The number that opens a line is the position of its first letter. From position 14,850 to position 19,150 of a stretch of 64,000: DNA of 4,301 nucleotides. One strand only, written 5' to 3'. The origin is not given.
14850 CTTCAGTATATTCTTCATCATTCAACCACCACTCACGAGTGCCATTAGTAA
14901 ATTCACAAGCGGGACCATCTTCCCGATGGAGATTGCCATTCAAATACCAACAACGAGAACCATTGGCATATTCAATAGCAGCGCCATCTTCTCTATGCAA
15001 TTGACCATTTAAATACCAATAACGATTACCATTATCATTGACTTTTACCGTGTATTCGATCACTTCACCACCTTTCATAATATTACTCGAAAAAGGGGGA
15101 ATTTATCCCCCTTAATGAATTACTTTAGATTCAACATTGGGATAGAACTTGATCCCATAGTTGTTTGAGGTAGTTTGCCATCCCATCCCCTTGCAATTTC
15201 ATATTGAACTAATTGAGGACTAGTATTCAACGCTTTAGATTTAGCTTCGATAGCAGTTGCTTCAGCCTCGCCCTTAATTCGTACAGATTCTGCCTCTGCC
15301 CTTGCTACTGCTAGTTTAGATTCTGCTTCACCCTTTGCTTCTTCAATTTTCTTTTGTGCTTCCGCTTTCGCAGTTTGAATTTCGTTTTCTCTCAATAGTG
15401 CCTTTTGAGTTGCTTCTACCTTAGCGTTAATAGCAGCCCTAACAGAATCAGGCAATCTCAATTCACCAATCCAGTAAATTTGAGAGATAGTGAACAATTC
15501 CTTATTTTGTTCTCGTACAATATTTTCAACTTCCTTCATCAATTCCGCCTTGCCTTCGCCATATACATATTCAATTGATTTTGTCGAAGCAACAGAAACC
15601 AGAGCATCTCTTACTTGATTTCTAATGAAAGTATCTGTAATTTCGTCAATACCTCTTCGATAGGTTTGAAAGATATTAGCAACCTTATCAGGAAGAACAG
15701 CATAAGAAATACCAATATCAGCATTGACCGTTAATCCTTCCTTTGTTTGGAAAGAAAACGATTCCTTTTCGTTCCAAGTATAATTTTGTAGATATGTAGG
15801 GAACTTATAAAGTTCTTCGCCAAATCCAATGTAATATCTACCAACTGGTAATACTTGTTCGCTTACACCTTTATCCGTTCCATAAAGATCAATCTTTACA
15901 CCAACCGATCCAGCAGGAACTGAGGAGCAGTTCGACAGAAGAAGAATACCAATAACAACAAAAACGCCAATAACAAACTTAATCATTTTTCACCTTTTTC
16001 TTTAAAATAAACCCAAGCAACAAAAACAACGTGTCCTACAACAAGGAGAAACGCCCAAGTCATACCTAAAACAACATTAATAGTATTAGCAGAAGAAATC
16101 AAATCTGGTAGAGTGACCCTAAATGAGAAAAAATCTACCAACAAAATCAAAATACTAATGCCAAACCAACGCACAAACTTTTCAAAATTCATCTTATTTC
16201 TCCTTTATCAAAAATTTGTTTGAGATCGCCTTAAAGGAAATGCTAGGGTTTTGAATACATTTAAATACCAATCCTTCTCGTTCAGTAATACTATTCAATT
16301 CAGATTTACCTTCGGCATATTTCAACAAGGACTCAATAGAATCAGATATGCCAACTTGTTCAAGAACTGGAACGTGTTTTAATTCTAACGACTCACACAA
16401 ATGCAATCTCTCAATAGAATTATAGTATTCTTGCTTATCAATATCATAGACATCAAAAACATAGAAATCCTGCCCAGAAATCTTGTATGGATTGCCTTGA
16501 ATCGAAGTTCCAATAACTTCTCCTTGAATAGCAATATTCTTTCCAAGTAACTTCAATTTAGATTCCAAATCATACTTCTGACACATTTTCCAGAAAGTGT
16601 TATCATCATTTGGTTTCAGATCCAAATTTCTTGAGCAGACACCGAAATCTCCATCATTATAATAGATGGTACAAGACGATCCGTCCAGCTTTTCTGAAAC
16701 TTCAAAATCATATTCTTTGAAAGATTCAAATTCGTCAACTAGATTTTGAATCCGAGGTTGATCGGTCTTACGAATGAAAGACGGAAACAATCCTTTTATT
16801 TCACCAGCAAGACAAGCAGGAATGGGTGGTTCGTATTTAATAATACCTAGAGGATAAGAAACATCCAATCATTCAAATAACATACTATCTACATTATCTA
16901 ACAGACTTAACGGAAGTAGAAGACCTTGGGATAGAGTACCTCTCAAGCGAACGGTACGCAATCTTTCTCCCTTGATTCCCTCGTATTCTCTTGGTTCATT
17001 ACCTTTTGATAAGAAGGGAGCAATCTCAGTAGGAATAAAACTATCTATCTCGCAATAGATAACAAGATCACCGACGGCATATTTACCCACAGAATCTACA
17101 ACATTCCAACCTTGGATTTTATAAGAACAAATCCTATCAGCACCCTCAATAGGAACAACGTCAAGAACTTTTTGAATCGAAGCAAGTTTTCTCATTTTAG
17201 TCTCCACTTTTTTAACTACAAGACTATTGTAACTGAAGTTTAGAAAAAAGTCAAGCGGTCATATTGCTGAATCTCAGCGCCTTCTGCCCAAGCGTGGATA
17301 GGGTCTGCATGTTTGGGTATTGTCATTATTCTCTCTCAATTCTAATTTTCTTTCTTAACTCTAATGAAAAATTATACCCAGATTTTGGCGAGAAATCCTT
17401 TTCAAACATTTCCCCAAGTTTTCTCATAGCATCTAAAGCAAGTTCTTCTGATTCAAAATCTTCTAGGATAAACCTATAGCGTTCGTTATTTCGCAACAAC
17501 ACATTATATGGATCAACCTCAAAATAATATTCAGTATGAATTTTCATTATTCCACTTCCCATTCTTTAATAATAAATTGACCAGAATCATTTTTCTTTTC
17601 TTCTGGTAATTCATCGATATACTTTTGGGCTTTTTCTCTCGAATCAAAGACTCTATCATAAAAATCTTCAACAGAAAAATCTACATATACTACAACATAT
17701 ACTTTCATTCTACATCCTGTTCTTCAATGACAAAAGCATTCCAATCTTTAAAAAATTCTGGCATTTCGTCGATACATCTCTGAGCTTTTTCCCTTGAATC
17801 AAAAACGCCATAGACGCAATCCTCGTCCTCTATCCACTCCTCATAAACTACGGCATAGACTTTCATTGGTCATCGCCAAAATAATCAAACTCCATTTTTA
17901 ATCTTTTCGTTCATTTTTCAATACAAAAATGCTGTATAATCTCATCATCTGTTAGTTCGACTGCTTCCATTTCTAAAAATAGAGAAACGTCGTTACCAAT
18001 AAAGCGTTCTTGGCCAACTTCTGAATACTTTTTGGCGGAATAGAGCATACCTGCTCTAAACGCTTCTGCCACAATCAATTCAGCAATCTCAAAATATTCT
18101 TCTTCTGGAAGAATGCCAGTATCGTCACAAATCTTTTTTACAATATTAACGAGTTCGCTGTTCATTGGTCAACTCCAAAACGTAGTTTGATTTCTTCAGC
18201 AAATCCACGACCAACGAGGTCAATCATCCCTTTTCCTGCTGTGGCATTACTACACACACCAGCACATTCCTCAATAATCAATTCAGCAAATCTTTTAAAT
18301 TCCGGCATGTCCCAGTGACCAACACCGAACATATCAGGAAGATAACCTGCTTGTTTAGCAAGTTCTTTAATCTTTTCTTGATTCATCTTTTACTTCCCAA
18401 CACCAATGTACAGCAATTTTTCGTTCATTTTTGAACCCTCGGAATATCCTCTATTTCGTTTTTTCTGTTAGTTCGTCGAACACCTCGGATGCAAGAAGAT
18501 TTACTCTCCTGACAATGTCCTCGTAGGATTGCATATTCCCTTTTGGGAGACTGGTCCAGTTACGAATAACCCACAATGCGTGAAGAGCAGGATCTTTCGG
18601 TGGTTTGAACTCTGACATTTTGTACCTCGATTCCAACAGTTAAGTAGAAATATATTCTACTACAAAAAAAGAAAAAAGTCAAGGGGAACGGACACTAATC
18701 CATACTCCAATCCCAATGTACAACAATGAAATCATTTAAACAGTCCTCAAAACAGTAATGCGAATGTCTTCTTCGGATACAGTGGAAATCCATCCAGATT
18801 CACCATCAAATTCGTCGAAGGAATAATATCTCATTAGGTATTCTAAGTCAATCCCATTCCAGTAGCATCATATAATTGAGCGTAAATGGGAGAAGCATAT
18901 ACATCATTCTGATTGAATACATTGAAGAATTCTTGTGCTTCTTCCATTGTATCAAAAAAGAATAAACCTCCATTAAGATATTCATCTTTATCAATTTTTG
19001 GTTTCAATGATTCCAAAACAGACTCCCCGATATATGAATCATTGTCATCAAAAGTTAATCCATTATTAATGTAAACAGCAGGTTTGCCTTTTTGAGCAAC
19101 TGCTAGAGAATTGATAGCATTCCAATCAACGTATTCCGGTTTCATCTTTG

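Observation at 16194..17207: DraRnl/Rnl5-type RNA ligase (OB module plus nucleotidyltransferase) interrupted by a single in-frame TGA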

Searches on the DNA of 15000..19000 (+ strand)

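Call 3: search_dna_similar(query=window:15000-19000:+, collection=phages, mode=near)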
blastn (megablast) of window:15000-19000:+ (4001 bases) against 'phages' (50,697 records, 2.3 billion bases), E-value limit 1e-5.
No match.

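Call 32: search_rna_families(source=window, start=15000, end=18500, threshold=evalue, max_evalue=1)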
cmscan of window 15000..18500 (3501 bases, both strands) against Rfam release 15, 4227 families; matches with E-value up to 1: 0.
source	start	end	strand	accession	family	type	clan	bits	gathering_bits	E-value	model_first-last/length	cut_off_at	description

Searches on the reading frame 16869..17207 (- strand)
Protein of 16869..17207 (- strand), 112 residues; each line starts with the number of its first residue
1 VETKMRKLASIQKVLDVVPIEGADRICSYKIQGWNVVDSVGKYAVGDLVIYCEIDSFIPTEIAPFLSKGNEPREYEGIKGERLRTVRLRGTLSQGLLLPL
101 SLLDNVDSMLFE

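Call 14: find_encoding_contigs(protein=window:16872-17195:-, flank=10000, max_places=10)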
Protein seq(108 aa) (108 aa): no gene with exactly this product is on record in the collection.

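Call 15: find_encoding_contigs(protein=window:16869-17207:-, flank=10000, max_places=10)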
Protein window:16869-17207:- (112 aa): no gene with exactly this product is on record in the collection.

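Call 18: list_cluster_members(proteins=[P0001, window:16872-17207:-, window:16872-17195:-, window:16197-16868:-])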
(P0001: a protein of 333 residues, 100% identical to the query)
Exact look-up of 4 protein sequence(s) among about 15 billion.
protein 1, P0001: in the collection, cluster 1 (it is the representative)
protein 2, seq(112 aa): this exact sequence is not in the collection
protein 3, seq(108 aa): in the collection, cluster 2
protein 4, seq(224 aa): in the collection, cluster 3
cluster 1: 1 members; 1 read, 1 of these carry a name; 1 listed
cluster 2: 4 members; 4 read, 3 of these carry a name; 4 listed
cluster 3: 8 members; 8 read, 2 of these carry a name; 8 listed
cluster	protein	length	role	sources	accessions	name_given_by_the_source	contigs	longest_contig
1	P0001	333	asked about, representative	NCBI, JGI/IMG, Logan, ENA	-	RNA ligase (TIGR02306 family)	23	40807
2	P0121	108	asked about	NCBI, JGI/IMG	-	RNA ligase (TIGR02306 family)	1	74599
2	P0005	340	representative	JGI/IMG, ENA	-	RNA ligase (TIGR02306 family)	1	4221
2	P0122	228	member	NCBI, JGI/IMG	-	RNA ligase (TIGR02306 family)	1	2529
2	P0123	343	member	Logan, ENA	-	-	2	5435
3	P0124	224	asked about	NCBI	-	-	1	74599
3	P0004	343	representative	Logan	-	-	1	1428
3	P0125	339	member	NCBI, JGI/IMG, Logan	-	RNA ligase (TIGR02306 family)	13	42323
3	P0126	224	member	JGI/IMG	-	RNA ligase (TIGR02306 family)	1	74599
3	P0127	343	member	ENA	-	-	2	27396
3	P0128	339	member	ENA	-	-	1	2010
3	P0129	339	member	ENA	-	-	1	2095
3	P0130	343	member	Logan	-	-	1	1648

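Call 42: find_encoding_contigs(protein=P0122, flank=3000, max_places=4)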
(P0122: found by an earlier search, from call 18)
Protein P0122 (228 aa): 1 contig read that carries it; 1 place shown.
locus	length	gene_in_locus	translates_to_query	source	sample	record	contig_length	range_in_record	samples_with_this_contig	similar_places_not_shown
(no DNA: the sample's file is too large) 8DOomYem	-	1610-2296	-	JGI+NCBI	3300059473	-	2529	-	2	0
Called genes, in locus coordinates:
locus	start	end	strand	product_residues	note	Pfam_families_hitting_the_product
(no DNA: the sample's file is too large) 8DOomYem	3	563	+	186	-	?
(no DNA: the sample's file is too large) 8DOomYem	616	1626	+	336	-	-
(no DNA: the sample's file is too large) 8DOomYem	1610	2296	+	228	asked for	PF14890:Intein_splicing (weak), PF09414:RNA_ligase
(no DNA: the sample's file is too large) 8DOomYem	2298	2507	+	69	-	-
